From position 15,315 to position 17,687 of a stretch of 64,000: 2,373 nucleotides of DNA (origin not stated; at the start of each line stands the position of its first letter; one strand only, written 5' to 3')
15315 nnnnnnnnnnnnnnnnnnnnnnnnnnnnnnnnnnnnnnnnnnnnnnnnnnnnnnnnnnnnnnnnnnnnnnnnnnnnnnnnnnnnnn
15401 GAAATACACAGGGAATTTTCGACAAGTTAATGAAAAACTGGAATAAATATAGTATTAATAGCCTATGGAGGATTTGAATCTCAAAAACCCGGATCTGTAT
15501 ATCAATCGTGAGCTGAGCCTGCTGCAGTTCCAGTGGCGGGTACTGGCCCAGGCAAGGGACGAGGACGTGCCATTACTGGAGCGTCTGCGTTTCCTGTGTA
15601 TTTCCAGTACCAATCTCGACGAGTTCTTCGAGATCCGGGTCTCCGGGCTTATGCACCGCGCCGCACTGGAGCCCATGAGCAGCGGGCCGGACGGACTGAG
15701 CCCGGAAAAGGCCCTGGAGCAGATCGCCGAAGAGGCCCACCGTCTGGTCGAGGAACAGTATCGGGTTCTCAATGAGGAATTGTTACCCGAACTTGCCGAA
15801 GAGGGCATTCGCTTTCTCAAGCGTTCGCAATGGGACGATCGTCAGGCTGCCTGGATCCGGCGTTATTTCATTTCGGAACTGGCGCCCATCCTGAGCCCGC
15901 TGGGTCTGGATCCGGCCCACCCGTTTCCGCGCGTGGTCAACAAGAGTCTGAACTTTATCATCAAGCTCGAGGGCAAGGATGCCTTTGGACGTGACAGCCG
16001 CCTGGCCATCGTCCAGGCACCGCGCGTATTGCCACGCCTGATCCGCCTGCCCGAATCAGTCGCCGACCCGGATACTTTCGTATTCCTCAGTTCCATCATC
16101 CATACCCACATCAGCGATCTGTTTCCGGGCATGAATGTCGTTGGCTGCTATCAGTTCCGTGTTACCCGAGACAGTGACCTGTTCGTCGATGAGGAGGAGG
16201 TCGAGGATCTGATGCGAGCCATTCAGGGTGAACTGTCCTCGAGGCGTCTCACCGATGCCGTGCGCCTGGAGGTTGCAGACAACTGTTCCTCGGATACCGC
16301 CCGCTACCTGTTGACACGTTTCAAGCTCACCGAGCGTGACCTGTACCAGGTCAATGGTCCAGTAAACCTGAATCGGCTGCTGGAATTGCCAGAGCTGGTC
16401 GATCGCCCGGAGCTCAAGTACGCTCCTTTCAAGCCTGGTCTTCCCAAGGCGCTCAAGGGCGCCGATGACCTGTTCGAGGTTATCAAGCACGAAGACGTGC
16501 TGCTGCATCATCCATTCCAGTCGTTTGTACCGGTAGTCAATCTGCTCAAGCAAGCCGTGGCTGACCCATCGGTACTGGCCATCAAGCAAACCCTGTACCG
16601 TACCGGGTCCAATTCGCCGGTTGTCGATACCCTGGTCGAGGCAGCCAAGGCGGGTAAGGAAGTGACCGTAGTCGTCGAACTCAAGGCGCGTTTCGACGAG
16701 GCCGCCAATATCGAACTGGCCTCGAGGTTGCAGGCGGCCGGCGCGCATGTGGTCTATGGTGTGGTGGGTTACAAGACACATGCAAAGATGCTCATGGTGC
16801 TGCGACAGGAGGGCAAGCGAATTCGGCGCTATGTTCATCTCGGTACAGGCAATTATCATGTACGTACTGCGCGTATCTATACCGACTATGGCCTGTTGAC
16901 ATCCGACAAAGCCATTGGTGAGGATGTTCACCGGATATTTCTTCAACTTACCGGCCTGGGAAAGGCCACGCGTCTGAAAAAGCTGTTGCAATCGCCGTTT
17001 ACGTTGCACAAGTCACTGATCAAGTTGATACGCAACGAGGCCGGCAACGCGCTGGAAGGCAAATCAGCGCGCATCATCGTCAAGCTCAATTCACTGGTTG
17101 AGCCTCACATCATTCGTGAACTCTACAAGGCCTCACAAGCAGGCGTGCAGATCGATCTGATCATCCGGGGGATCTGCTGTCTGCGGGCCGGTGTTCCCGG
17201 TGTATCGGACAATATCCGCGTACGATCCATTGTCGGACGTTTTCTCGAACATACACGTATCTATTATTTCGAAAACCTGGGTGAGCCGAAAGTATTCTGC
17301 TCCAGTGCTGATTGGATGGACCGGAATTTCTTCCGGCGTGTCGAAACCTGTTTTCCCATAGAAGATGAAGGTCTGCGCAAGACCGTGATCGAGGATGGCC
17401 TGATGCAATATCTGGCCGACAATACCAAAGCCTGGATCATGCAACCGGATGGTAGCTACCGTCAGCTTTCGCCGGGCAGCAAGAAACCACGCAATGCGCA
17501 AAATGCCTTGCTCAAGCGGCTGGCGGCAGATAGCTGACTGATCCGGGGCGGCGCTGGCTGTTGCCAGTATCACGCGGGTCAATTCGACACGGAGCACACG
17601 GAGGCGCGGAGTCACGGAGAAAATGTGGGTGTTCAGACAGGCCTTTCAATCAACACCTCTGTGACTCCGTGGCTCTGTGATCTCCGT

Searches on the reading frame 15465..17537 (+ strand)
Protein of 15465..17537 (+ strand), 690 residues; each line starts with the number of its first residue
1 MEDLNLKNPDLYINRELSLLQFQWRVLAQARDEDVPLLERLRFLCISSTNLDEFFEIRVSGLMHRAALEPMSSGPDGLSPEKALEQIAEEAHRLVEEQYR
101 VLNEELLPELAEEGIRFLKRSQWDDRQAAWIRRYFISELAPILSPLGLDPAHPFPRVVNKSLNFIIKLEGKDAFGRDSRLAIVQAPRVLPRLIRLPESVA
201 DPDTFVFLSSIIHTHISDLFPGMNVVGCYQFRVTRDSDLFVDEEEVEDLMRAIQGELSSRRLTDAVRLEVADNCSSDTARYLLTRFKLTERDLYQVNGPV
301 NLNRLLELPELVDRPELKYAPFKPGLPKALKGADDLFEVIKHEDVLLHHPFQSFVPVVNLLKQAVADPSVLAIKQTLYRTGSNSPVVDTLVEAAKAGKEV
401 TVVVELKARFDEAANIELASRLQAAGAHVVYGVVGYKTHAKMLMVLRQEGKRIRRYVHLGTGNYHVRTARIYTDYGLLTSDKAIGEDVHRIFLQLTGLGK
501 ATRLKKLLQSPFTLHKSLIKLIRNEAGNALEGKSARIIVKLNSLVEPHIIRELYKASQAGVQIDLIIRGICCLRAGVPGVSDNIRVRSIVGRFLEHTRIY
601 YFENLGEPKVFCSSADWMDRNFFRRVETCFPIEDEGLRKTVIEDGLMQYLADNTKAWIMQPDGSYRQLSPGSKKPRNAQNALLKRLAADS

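Call 40: search_protein_families(library=pfam, proteins=[window:15465-17537:+], max_evalue=0.00001)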
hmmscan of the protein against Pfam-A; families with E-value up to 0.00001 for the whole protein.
window:15465-17537:+ (690 aa): 5 families
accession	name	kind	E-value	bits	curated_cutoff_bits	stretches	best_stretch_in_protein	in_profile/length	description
PF17941.7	PP_kinase_C_1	-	4.8e-74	247.9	25.7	1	336-498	2-164/167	Polyphosphate kinase C-terminal domain 1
PF13090.12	PP_kinase_C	-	3.8e-68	228.7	25.8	1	507-679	1-172/172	Polyphosphate kinase C-terminal domain 2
PF02503.22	PP_kinase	-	2.8e-62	210.1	31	1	127-308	2-183/183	Polyphosphate kinase middle domain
PF13089.11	PP_kinase_N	-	1.4e-37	128.7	23.8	1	12-117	1-106/107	Polyphosphate kinase N-terminal domain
PF13091.12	PLDc_2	-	1.6e-09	38.2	27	0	382-495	21-131/132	PLD-like domain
